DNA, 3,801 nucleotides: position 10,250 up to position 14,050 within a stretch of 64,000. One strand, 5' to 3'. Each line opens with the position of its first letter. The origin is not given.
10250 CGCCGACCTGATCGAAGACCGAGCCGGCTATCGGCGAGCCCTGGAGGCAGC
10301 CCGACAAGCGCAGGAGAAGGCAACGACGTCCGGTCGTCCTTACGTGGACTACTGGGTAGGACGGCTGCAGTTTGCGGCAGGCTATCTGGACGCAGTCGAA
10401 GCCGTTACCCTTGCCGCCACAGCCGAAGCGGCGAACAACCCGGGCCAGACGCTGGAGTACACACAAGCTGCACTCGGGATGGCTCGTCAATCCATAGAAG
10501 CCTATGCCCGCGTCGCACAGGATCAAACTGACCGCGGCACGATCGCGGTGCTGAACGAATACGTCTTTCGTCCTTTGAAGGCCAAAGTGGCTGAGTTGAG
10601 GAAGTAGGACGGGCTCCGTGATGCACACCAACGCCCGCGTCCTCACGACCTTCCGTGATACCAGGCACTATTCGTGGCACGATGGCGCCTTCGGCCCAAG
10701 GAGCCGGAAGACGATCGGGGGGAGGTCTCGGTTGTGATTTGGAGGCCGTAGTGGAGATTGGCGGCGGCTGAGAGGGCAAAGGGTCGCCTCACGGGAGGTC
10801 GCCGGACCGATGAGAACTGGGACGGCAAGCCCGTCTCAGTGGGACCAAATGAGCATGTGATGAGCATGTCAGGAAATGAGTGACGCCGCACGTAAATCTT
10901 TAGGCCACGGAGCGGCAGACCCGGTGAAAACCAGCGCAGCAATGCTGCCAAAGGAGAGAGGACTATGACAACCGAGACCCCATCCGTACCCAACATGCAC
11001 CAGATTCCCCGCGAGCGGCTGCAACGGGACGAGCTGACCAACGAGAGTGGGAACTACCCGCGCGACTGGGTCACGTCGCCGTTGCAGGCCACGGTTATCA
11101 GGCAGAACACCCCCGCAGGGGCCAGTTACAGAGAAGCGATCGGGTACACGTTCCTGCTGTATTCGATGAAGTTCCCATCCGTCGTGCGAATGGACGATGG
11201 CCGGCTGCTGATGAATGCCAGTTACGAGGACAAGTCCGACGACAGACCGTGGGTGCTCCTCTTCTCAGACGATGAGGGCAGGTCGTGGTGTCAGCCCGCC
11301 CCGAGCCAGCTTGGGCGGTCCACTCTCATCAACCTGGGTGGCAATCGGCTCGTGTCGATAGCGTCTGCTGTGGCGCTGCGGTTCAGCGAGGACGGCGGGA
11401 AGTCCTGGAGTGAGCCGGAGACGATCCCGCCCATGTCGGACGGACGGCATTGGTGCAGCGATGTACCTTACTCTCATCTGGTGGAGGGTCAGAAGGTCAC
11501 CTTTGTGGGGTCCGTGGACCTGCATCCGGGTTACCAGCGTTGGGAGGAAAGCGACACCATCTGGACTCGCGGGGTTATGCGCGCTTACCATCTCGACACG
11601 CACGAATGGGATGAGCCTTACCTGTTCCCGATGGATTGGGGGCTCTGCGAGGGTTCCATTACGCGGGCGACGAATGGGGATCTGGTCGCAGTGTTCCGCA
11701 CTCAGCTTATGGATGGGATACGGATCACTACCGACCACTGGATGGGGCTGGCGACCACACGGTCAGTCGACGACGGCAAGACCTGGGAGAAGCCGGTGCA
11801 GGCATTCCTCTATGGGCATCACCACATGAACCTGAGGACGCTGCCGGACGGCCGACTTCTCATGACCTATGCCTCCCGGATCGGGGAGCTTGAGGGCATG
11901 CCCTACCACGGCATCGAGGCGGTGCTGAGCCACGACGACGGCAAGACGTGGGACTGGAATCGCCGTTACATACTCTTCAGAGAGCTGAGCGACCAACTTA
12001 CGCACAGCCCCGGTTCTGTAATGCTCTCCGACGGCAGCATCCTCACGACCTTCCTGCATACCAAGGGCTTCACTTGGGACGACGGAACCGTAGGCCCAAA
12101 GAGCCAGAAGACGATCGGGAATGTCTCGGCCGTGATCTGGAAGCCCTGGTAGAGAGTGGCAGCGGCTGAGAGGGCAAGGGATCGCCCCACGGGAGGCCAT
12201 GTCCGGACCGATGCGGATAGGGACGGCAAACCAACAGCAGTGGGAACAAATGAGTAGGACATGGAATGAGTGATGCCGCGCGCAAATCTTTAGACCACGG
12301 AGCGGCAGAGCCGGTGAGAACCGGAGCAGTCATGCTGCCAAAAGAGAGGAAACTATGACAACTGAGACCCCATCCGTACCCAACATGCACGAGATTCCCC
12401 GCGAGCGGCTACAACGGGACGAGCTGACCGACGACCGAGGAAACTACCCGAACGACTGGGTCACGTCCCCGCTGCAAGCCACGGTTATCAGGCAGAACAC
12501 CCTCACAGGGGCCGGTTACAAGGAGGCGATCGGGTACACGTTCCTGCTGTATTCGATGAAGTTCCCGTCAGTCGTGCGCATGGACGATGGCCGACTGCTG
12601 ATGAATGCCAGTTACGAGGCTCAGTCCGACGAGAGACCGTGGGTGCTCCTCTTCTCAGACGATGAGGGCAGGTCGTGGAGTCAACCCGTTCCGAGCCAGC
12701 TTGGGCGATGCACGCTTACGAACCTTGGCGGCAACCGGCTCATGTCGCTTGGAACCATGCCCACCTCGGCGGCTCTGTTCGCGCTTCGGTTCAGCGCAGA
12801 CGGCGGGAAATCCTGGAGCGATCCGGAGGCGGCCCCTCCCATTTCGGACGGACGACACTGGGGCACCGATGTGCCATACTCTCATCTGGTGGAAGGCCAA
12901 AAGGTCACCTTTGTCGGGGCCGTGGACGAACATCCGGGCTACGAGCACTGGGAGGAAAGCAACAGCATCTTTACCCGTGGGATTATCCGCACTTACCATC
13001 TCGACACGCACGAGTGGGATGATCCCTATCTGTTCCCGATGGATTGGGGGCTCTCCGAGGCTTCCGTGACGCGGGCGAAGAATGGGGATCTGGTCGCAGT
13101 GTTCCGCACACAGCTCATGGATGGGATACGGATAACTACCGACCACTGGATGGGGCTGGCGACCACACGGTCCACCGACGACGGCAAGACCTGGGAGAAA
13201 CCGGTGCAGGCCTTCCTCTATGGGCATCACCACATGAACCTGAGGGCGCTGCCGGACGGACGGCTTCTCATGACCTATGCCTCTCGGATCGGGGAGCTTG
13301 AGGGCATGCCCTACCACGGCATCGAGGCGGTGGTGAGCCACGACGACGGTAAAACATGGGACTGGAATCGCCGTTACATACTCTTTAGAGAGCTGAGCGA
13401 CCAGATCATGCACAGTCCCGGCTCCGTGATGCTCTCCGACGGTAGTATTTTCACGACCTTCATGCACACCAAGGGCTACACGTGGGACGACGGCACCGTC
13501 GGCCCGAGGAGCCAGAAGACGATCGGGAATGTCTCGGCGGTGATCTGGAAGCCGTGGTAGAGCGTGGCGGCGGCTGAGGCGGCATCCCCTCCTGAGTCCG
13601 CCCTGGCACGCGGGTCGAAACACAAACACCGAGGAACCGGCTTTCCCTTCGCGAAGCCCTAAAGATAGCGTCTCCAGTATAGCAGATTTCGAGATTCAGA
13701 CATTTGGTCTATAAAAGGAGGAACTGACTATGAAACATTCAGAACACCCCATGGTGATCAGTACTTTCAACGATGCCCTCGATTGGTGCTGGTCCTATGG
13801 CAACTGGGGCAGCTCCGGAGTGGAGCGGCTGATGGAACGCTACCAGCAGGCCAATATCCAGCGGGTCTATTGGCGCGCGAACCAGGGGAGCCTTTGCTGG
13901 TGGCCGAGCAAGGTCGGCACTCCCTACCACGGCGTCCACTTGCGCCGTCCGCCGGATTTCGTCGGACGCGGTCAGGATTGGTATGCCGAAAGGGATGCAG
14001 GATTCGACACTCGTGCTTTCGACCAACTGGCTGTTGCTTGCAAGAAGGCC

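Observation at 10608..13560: Tandem duplication of a BNR gene with conserved leader, plus a decapitated third copy fused to the upstream hydrolase stop codon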

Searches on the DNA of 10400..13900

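Call 6: search_rna_families(source=window, start=10400, end=13900, threshold=evalue, max_evalue=10)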
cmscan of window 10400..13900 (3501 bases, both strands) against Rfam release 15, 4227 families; matches with E-value up to 10: 1.
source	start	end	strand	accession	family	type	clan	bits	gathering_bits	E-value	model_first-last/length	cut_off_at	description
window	13310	13354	-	RF02484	GlsR21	Gene; snRNA; snoRNA; HACA-box;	-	17.4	100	6.1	9-53/112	no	Small nucleolar RNA GlsR21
